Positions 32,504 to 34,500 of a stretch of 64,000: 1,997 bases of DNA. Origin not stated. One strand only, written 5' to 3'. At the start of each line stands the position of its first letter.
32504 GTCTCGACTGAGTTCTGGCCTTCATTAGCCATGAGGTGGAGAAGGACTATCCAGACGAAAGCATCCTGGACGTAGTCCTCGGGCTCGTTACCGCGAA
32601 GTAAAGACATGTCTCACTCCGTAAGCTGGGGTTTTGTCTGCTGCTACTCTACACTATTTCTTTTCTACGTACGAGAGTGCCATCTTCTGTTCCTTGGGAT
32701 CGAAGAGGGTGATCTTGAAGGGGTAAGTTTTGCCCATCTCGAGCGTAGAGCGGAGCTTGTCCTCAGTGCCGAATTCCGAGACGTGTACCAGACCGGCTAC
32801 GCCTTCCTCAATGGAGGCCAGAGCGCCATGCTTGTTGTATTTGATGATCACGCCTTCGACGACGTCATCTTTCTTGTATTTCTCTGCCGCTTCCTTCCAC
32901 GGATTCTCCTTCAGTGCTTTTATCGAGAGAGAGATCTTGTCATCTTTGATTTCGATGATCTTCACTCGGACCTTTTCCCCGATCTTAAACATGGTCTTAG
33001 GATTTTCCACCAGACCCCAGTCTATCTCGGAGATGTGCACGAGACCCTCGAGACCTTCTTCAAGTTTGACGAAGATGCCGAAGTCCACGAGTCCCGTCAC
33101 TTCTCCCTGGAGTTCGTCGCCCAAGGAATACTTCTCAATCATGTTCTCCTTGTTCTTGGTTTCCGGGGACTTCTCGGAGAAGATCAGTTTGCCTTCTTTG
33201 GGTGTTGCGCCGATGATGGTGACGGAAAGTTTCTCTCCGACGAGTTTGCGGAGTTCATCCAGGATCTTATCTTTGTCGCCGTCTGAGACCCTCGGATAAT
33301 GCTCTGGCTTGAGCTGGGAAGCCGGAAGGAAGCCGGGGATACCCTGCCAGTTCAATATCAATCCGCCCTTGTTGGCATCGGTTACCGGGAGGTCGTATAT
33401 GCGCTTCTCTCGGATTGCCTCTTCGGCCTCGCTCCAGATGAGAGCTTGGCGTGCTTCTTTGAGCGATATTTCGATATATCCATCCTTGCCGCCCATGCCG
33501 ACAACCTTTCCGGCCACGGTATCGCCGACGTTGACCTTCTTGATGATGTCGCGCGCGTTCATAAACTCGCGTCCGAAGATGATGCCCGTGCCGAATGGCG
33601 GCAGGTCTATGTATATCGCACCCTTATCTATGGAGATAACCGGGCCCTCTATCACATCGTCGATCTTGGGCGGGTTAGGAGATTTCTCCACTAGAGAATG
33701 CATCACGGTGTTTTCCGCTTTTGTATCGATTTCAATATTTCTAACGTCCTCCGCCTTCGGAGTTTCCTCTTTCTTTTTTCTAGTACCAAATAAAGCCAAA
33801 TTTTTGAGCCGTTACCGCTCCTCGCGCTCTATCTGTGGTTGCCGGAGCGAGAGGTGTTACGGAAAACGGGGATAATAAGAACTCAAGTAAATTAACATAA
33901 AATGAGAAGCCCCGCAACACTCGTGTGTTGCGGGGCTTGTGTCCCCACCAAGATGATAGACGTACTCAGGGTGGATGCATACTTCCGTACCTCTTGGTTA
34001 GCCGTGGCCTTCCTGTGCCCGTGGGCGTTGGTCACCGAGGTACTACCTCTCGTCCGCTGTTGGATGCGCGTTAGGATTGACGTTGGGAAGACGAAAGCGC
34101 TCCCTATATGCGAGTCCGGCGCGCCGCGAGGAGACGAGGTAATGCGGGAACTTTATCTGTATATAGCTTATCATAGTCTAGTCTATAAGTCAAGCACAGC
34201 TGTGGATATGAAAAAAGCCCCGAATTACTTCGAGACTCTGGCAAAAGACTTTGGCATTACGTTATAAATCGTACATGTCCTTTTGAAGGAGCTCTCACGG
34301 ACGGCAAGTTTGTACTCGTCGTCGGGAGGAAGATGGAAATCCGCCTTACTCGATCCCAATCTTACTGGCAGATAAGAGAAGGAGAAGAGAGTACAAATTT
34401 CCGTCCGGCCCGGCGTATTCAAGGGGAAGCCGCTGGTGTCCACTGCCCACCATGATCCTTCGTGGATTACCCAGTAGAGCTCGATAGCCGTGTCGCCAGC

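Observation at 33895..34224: Promoter-to-terminator bounded, GC-rich, ORF-poor transcript on the minus strand: candidate novel sRNA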

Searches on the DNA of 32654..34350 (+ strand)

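Call 4: search_rna_families(source=window, start=33750, end=34350, threshold=evalue, max_evalue=10, show_alignments=4)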
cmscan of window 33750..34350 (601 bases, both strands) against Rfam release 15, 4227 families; matches with E-value up to 10: 5.
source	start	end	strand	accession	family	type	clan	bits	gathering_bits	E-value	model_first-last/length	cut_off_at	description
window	33905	33918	+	RF01835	HIV_FS2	Cis-reg; frameshift_element;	-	15.6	44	2.8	17-30/45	no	ribosomal frameshift site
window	34247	34271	+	RF01107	SBRMV1_UPD-PKf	Cis-reg;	-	15.5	39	5.3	1-27/27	no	Pseudoknot of upstream pseudoknot domain (UPD) of the 3'UTR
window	33820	33873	+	RF01984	ZEB2_AS1_1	Gene; lncRNA;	-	14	80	8.8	75-128/128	no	ZEB2 antisense RNA 1 conserved region 1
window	33782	33809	+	RF01201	snR40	Gene; snRNA; snoRNA; CD-box;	CL00054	13.7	50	5.2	66-93/93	no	Small nucleolar RNA snR40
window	33929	33948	-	RF03092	Ocean-VII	Gene; sRNA;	-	10.7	53.5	3.5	19-38/41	no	Ocean-VII RNA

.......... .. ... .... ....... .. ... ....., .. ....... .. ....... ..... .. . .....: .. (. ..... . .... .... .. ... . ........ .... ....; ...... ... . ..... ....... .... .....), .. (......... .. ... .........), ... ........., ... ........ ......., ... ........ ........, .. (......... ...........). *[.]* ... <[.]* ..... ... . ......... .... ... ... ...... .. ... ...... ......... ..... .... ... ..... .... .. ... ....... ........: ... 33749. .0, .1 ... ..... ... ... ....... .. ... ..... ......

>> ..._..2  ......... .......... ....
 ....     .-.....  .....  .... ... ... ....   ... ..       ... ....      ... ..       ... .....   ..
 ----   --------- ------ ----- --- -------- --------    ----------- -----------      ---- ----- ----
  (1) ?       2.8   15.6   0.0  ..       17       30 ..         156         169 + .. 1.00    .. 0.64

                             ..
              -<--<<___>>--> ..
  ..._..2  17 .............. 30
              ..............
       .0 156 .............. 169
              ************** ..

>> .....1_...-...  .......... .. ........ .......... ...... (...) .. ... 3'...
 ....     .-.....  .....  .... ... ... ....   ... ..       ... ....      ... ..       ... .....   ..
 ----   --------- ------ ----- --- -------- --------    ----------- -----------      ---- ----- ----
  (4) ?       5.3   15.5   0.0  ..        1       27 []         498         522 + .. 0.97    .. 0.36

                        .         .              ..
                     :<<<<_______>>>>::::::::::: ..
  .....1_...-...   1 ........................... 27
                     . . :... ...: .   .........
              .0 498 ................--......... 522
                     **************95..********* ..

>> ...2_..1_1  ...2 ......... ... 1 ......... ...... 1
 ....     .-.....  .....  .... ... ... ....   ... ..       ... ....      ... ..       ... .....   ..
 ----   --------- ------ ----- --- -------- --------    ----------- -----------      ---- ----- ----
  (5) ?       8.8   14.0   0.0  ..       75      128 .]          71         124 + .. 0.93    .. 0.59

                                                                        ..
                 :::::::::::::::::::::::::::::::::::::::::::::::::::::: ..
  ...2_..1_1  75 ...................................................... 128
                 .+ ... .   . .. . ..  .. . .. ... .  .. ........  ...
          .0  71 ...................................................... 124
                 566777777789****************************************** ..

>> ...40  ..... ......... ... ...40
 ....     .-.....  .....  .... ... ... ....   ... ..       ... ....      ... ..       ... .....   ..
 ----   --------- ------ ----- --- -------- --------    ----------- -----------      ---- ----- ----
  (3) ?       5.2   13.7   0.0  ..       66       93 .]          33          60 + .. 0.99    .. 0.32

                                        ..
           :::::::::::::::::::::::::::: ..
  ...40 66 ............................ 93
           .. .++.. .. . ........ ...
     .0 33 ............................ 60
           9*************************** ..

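Call 9: search_dna_similar(query=window:33895-34224:+, collection=phages, mode=distant)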
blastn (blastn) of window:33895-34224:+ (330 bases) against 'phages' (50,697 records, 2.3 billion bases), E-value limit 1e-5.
No match.

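Call 30: search_rna_families(sources=[L001, L016, L039, L010, L048, L049, L050, L053, L061, L058, L070, L073, L008, L044, L005], threshold=gathering)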
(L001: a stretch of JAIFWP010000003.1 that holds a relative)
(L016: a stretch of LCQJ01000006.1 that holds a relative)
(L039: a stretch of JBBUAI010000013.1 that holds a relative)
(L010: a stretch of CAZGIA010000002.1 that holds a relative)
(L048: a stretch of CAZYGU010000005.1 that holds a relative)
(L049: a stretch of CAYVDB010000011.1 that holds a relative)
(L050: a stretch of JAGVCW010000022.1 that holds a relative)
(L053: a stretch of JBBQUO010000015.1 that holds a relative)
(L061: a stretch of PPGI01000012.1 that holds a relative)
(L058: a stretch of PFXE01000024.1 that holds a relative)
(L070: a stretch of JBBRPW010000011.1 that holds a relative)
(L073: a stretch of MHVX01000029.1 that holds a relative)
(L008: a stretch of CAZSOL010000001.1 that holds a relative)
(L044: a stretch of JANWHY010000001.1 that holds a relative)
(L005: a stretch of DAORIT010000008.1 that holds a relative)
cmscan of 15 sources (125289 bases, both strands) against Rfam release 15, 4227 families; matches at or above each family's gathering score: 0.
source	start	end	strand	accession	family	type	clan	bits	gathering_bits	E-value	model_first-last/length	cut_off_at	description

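Call 47: search_rna_families(source=L001, start=3320, end=3900, threshold=evalue, max_evalue=10, show_alignments=2)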
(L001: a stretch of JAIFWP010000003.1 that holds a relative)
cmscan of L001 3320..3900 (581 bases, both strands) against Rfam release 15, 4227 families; matches with E-value up to 10: 11.
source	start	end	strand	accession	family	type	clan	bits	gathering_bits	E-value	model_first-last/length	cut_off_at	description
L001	3809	3860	+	RF00678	mir-140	Gene; miRNA;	-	25.5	70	0.0016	15-66/79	no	mir-140 microRNA precursor family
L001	3805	3865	-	RF03207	mir-3960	Gene; miRNA;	-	25.1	73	0.23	1-73/73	no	mir-3960 microRNA precursor family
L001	3802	3868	+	RF03324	mir-1288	Gene; miRNA;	-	20.8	70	0.12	1-74/74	no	mir-1288 microRNA precursor family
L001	3809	3861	-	RF00784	mir-486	Gene; miRNA;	-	18.3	69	0.2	1-68/68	no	mir-486 microRNA precursor family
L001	3812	3857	-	RF03978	mir-1269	Gene; miRNA;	-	17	100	5.5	1-90/90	no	mir-1269 microRNA precursor family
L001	3809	3900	+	RF00393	SNORA8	Gene; snRNA; snoRNA; HACA-box;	CL00026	16.4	38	2.4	1-102/139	3'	Small nucleolar RNA SNORA8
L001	3809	3861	+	RF00784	mir-486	Gene; miRNA;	-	16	69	0.89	1-68/68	no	mir-486 microRNA precursor family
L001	3554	3601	+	RF01056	Magnesium-II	Cis-reg; riboswitch;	-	15.4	40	2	1-115/115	no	Magnesium riboswitch aptamer (Magnesium responsive RNA element)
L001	3794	3870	-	RF03756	mir-4891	Gene; miRNA;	-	15.4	100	3.6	1-88/88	no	mir-4891 microRNA precursor family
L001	3651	3709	-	RF02292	TtnuCD16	Gene; snRNA; snoRNA; CD-box;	-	15.1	75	2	1-58/58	no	Tetrahymena snoRNA TtnuCD16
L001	3708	3740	+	RF01101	TLS-PK6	Cis-reg;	-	13.4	44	8.5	1-40/40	no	Pseudoknot of tRNA-like structure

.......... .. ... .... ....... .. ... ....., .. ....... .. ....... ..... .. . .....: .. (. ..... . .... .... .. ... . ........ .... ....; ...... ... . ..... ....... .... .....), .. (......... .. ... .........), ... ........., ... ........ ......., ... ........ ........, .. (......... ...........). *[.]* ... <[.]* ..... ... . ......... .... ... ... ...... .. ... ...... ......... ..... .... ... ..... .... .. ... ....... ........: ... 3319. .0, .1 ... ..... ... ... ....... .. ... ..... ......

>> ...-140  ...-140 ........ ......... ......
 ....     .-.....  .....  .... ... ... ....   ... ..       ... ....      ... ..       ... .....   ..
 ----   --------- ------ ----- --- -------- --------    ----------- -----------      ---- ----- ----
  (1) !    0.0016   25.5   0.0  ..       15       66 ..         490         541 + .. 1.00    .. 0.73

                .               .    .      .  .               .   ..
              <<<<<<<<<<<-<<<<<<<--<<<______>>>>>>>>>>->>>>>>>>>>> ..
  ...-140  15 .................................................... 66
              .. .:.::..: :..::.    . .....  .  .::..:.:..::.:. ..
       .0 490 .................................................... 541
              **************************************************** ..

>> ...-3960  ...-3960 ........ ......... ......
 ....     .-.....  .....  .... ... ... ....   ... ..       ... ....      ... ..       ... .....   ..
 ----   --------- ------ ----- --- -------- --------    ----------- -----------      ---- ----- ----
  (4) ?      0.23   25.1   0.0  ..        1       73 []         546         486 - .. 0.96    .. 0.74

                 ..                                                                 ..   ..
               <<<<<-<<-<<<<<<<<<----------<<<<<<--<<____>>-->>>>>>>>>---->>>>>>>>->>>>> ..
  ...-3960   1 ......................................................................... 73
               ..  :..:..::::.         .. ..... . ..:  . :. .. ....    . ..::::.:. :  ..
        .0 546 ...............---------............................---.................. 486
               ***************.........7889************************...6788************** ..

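Call 63: build_rna_model(alignment_id=A3)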
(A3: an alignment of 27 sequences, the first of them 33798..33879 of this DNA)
Model R1 built from alignment A3 (27 sequences, 89 columns); structure: RNAalifold consensus.
model positions 82; base pairs 16; branch points 0; effective number of sequences 8.64; information 0.692 bits per position. Calibrated on 0.2 Mb of random sequence (short: E-values are rough).
structure used (alignment columns):
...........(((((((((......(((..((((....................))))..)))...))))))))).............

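Call 64: search_with_rna_model(model_id=R1, sources=[window, L001, L002, L003, L004, L005, L006, L007, L008, L009, L010, L011, L012, L013, L014, L015, L016, L017, L018, L019, L020, L021, L022, L023, L024, L025, L026, L027, L028, L029, L030, L031, L032, L033, L034, L035, L036, L037, L038, L039, L040, L041, L042, L043, L044, L045, L046, L047, L048, L049, L050, L051, L052, L053, L054, L055, L056, L057, L058, L059, L060, L061, L062, L063, L064, L065, L066, L067, L068, L069, L070, L071, L072, L073, L074, L075, L076, L077, L078, L079, L080], max_evalue=0.01, make_alignment=true)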
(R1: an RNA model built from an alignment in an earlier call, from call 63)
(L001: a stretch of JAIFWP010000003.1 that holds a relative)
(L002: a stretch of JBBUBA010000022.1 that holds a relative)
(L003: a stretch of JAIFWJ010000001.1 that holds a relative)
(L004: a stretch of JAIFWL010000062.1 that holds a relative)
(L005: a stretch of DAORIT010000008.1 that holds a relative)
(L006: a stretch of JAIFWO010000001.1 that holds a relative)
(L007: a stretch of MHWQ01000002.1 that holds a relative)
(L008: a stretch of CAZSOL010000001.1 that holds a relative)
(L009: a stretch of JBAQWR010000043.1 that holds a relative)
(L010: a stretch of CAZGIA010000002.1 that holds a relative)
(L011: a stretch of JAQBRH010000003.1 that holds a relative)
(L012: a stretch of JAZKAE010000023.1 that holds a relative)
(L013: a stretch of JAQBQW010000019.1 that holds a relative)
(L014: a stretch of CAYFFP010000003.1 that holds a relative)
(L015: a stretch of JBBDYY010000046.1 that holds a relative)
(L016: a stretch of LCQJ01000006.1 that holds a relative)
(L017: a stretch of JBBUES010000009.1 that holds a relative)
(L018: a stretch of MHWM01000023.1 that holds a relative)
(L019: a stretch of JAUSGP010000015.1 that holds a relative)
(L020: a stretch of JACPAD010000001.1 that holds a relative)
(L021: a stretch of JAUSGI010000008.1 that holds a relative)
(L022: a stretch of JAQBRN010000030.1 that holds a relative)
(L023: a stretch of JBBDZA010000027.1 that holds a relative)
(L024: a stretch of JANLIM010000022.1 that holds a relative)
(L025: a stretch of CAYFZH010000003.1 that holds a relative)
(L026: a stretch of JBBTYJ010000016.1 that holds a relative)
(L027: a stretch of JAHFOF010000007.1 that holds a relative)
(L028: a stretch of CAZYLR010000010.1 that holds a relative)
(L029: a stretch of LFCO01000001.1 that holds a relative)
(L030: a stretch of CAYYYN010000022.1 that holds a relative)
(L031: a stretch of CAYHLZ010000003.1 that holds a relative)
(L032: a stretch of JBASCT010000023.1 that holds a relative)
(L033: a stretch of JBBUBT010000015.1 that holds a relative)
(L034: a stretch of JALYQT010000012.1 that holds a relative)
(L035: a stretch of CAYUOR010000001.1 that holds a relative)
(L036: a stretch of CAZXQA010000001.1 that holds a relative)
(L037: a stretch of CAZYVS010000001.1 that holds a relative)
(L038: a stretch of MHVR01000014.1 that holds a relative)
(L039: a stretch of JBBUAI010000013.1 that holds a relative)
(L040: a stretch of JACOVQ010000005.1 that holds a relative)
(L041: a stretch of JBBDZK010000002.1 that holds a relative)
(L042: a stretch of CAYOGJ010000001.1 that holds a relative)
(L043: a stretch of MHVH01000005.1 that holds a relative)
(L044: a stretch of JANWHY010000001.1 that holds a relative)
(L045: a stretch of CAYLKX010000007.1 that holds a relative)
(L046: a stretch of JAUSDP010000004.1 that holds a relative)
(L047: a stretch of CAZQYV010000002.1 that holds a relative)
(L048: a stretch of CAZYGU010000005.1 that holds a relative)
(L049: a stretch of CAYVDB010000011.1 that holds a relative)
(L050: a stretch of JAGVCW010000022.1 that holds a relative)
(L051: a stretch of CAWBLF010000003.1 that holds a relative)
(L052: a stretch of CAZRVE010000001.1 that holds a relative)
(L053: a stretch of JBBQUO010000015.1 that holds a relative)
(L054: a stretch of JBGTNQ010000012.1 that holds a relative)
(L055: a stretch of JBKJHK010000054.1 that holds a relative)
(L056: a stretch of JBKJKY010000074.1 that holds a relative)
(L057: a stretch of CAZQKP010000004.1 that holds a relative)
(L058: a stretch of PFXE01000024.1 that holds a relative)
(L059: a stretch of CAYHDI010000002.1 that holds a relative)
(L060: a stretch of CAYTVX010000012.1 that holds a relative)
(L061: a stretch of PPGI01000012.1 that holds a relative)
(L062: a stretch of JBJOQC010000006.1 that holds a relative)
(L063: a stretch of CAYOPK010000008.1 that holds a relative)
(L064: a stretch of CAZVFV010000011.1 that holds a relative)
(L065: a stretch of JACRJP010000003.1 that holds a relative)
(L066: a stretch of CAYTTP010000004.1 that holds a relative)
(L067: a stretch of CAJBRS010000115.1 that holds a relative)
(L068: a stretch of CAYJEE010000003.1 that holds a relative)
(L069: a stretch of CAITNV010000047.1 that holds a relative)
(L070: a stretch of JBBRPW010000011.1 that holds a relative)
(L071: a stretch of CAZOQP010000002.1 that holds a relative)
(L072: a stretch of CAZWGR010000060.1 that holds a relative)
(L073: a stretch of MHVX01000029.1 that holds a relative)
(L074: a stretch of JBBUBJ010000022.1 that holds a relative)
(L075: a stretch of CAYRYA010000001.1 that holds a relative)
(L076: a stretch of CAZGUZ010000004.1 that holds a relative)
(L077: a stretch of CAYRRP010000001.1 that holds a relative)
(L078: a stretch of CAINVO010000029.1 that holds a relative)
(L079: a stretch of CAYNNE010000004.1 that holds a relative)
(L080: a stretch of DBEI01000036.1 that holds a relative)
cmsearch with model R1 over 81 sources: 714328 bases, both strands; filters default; matches with E-value up to 0.01: 43.
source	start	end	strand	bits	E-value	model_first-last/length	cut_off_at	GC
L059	3889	3969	+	88.3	8e-21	1-82/82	no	0.41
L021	3951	4032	+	83.3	1.9e-19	1-82/82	no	0.54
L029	3875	3956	+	81.9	4.6e-19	1-82/82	no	0.49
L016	2434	2514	+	81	8.5e-19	1-82/82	no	0.51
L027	248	327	+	80.6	1.1e-18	1-82/82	no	0.46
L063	3921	4002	+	80.2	1.4e-18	1-82/82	no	0.49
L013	3931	4011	+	79.8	1.8e-18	1-82/82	no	0.51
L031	3937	4016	+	77.1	1e-17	1-82/82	no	0.43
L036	3919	3999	+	76.9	1.2e-17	1-82/82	no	0.56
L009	3899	3981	+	75.2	3.3e-17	1-82/82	no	0.49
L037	3966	4046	+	74.8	4.4e-17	1-82/82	no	0.49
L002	3922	4002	+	72.3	2.2e-16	1-82/82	no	0.46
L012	3874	3954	+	72.2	2.4e-16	1-82/82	no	0.51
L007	3921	4002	+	71.6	3.5e-16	1-82/82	no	0.46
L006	3884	3963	+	71.2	4.4e-16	1-82/82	no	0.52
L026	3892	3971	+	71.2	4.4e-16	1-82/82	no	0.45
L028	3901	3981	+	71.1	4.8e-16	1-82/82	no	0.48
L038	3914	3993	+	70.8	5.8e-16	1-82/82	no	0.45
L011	3874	3955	+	70.6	6.5e-16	1-82/82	no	0.51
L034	3477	3558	+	69.7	1.2e-15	1-82/82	no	0.39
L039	3909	3989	+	69.3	1.5e-15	1-82/82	no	0.54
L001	3917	3998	+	69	1.8e-15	1-82/82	no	0.55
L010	3920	4002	+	67.1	6e-15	1-82/82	no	0.43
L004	427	511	+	66.3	9.9e-15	1-82/82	no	0.48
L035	3874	3957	+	62.5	1.2e-13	1-82/82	no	0.52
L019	3463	3544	+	61.4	2.3e-13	1-82/82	no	0.46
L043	3779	3858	+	60.3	4.6e-13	1-82/82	no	0.51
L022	3857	3939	+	59.1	1e-12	1-82/82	no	0.54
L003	3920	4002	+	58.9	1.1e-12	1-82/82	no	0.47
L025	3818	3900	+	58.5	1.5e-12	1-82/82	no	0.47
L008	3894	3975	+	57.4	3e-12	1-82/82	no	0.44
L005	3879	3959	+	56.4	5.8e-12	1-82/82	no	0.47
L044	3893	3974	+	54.5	2e-11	1-82/82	no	0.55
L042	3916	3995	+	53.4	4e-11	1-82/82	no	0.49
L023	3865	3977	+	48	1.2e-09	1-82/82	no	0.56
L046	3892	4005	+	45.5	6.3e-09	1-82/82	no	0.5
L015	411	492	+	42.4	4.5e-08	1-82/82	no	0.5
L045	3754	3836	+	42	5.9e-08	1-82/82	no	0.49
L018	3878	3991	+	41.1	1e-07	1-82/82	no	0.55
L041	68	209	+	41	1.1e-07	1-82/82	no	0.58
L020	3890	4002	+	39.6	2.7e-07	1-82/82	no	0.54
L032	3718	3804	+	33.8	1.1e-05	1-82/82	no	0.51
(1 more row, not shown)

Alignment A4: 43 matches aligned to the model, 181 columns, each read 5' to 3' on its own strand. Consensus structure (alignment columns), stored with it:
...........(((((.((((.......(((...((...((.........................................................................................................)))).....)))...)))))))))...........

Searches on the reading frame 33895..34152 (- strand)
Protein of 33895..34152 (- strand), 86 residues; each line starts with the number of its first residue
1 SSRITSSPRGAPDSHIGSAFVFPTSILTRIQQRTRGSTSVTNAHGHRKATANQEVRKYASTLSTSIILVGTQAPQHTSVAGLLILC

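Call 55: find_homologous_proteins(query=window:33895-34152:-, max_evalue=0.01)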
Query seq(86 aa): no candidate shares three 5-residue words with the query. No homologue found.
